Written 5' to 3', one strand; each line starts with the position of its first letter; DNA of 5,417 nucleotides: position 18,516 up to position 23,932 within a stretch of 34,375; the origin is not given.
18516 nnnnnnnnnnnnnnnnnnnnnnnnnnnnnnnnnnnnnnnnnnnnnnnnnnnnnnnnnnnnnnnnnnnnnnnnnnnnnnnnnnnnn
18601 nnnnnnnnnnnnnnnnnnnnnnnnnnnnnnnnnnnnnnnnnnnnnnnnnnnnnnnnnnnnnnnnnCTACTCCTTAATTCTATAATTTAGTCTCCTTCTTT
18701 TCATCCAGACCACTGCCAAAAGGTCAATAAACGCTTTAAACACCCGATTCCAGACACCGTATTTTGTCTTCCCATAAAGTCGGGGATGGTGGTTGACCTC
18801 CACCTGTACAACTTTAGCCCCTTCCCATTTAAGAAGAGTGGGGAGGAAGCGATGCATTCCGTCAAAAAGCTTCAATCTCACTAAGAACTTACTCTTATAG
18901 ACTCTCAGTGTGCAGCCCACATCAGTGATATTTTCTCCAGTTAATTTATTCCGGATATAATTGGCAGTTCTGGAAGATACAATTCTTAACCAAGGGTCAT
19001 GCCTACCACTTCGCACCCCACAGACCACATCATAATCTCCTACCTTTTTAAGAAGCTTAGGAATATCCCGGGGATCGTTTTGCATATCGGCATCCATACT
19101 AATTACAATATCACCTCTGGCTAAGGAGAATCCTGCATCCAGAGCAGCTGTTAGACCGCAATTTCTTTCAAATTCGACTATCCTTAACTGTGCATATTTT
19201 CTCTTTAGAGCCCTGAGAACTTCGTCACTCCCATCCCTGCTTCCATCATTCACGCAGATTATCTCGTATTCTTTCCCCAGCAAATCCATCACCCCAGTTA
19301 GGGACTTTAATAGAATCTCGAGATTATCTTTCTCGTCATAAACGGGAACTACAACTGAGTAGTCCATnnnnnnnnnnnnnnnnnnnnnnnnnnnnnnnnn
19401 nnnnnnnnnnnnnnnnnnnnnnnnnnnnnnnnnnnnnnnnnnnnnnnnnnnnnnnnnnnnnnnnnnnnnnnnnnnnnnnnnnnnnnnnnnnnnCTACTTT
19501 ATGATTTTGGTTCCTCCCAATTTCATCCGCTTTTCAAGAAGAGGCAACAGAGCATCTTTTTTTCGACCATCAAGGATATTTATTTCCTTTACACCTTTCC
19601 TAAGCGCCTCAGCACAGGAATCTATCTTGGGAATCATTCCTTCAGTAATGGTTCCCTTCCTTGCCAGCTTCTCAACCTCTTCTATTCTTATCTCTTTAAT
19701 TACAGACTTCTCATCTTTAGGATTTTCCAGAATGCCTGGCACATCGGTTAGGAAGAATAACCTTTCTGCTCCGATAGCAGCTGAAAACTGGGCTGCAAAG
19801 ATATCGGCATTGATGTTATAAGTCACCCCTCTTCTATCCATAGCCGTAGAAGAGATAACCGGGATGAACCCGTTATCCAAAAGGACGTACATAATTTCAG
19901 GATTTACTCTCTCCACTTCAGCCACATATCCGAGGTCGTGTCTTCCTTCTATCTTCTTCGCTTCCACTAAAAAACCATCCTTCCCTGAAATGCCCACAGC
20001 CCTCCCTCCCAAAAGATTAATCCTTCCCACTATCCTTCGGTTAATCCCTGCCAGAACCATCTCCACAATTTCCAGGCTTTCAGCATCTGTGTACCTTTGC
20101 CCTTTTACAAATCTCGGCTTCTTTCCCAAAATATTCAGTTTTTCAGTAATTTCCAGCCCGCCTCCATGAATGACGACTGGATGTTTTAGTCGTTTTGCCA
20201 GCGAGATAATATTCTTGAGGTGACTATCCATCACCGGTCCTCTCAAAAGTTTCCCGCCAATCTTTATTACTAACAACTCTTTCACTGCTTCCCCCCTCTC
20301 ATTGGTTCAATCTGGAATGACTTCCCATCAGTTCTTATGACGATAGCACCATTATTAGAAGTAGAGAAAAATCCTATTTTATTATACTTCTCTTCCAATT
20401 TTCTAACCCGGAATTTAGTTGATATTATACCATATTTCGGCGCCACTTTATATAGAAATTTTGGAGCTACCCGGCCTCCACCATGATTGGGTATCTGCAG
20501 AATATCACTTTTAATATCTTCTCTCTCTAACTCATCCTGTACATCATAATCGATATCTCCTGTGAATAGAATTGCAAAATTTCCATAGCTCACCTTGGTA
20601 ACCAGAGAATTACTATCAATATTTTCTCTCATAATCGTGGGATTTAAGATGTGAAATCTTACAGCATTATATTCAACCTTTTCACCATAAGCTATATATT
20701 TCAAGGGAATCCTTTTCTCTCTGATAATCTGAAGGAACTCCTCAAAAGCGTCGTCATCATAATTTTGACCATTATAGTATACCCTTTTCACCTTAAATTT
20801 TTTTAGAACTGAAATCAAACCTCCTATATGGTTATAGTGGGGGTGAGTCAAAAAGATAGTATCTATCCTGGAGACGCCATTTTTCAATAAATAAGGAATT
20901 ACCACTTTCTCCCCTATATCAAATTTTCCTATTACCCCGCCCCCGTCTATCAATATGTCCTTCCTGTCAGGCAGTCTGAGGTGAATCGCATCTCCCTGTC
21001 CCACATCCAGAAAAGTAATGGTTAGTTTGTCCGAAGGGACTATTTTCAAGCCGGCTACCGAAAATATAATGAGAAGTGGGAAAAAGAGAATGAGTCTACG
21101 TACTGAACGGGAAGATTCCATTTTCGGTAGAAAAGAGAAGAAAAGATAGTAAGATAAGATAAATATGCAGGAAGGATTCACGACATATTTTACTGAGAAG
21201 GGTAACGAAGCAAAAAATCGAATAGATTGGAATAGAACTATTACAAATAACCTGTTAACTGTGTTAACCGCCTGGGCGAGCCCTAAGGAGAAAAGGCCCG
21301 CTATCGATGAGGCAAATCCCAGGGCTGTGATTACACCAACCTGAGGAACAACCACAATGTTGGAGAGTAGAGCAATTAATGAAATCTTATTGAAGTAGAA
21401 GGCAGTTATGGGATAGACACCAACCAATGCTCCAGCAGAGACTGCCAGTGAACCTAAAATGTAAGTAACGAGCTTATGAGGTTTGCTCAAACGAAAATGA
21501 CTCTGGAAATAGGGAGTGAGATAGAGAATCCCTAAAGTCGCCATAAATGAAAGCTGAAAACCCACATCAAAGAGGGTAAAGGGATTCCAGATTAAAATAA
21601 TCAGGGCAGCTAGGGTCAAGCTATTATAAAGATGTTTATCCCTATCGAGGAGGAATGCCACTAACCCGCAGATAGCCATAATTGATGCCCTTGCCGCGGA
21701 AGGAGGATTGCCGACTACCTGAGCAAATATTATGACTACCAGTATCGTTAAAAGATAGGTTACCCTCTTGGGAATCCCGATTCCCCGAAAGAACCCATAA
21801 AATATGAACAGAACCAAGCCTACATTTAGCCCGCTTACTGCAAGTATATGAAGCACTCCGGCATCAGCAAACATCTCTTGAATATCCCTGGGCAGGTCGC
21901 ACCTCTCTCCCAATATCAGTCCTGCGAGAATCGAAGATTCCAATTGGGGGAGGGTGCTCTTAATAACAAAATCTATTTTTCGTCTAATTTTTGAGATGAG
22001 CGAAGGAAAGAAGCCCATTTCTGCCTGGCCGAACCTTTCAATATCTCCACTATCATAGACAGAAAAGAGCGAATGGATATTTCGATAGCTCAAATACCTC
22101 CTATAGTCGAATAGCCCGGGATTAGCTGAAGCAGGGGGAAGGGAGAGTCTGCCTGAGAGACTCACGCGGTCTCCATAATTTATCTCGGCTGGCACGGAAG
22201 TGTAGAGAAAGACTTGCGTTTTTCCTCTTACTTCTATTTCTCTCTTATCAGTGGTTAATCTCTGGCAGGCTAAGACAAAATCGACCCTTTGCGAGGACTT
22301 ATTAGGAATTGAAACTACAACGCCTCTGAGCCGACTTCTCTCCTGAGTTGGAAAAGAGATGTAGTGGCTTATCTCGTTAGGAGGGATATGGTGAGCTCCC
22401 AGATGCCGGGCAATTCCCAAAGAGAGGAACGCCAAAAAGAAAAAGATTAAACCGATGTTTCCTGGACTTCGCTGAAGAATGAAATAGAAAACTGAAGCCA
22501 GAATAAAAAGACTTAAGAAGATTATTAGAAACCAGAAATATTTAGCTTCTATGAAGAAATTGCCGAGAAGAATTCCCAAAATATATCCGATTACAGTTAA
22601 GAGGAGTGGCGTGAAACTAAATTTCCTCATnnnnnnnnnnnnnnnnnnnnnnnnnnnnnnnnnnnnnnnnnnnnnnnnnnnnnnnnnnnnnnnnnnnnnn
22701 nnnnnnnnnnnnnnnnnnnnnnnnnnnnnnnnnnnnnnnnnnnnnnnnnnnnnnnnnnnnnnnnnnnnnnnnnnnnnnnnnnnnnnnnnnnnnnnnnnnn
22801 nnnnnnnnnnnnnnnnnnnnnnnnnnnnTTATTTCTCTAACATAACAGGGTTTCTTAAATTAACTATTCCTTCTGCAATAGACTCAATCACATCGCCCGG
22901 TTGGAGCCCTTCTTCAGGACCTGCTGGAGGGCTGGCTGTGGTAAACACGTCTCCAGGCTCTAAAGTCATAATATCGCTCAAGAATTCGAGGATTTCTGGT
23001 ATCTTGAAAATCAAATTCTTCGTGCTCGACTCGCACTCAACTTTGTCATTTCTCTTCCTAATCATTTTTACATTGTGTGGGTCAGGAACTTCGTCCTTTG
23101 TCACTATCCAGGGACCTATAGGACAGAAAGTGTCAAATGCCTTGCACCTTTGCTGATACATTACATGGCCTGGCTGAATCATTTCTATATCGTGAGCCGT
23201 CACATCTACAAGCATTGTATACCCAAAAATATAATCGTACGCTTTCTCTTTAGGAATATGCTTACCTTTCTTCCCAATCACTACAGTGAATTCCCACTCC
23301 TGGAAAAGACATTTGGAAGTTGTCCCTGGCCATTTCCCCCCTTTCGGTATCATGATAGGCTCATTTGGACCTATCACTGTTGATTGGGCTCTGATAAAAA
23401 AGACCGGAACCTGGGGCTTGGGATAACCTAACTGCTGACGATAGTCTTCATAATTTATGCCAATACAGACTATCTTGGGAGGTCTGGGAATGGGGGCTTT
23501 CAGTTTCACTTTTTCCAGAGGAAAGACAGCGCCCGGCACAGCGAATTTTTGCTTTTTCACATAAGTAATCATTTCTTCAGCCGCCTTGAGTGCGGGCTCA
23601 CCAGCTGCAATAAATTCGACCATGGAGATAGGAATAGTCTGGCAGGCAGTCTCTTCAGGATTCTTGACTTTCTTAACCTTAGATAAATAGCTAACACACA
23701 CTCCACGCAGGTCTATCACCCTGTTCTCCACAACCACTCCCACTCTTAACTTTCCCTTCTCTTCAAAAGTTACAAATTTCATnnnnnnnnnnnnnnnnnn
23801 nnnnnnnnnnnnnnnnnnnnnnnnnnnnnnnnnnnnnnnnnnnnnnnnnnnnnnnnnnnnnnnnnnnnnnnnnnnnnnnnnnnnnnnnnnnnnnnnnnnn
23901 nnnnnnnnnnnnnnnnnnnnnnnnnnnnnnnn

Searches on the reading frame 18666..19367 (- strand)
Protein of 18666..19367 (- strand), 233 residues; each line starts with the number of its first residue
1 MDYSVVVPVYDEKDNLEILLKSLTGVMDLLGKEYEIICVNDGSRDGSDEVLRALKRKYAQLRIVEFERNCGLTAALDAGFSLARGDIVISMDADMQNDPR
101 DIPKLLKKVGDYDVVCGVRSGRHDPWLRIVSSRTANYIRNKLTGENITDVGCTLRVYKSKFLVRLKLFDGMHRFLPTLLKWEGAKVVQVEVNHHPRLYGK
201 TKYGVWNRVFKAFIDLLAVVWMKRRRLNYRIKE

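Call 16: search_protein_families(library=pfam, proteins=[window:18666-19367:-], max_evalue=0.01)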
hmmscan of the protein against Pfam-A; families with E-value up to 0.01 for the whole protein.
window:18666-19367:- (233 aa): 4 families
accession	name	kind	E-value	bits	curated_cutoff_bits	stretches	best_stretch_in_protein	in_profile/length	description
PF00535.33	Glycos_transf_2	-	3.3e-32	112.2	23.3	1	4-162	1-164/168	Glycosyl transferase family 2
PF13641.12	Glyco_tranf_2_3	-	7.2e-06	26.6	27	1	3-119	3-123/230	Glycosyltransferase like family 2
PF10111.15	Glyco_tranf_2_2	-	2.8e-05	24.2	27.3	1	4-107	1-104/276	Glycosyltransferase like family 2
PF11735.13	CAP59_mtransfer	-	0.0021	18.2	28.8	0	6-63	5-63/242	Cryptococcal mannosyltransferase 1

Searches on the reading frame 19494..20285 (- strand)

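Call 16: search_protein_families(library=pfam, proteins=[window:19494-20285:-], max_evalue=0.01)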
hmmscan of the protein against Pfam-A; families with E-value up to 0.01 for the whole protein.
window:19494-20285:- (263 aa): 1 family
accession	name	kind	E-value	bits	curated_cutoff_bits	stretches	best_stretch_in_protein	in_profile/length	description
PF00696.33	AA_kinase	-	2.6e-41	142.3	24.9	1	4-238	2-233/234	Amino acid kinase family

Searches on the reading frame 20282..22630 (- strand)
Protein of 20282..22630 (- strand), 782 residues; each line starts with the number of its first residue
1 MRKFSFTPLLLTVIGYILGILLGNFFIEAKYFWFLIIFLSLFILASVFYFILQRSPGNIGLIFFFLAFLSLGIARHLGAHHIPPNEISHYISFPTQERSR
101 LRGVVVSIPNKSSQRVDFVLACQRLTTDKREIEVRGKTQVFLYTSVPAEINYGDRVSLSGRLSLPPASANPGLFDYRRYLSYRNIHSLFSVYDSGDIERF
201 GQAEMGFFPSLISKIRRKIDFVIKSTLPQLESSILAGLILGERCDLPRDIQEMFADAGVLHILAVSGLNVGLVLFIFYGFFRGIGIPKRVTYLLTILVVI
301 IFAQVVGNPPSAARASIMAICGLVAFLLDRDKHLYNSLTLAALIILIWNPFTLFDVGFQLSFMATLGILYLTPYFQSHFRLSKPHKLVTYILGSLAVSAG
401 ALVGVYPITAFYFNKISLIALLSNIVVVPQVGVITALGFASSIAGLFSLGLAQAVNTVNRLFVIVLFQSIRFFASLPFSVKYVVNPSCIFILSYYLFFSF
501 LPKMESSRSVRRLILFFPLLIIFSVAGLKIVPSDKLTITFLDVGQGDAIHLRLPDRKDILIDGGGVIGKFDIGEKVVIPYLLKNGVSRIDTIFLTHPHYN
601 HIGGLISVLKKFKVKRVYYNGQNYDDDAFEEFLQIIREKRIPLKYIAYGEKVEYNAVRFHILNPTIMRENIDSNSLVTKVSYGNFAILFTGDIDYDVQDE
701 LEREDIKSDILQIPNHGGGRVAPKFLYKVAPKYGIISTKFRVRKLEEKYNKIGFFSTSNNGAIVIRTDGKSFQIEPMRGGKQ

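Call 16: search_protein_families(library=pfam, proteins=[window:20282-22630:-], max_evalue=0.01)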
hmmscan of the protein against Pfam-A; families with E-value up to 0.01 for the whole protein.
window:20282-22630:- (782 aa): 5 families
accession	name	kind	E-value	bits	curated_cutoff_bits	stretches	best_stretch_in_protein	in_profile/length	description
PF03772.21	Competence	-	1.1e-57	195.9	23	1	238-501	1-263/270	Competence protein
PF13567.11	DUF4131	-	6.7e-34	117.4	31.6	1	31-194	5-162/165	Domain of unknown function (DUF4131)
PF00753.33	Lactamase_B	-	4.3e-09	37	22.7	1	543-639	3-94/196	Metallo-beta-lactamase superfamily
PF12706.13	Lactamase_B_2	-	0.00079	19.5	27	1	583-695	25-145/200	Beta-lactamase superfamily domain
PF16661.11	Lactamase_B_6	-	0.0061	16.4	27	0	559-613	9-60/193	Metallo-beta-lactamase superfamily domain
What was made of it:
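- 20282..22630 (-): ComEC (DUF4131 + Competence + metallo-beta-lactamase), about 1.4 kb downstream of the FadL-like gene. The link is contextual only. Pfam (call 16).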

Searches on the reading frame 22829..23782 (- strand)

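Call 16: search_protein_families(library=pfam, proteins=[window:22829-23782:-], max_evalue=0.01)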
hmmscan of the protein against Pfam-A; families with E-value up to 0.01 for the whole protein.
window:22829-23782:- (317 aa): 1 family
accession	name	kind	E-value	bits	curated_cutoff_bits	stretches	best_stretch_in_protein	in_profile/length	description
PF01557.24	FAA_hydrolase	-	9.8e-54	182.7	23.9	1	103-313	1-213/214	Fumarylacetoacetate (FAA) hydrolase C-terminal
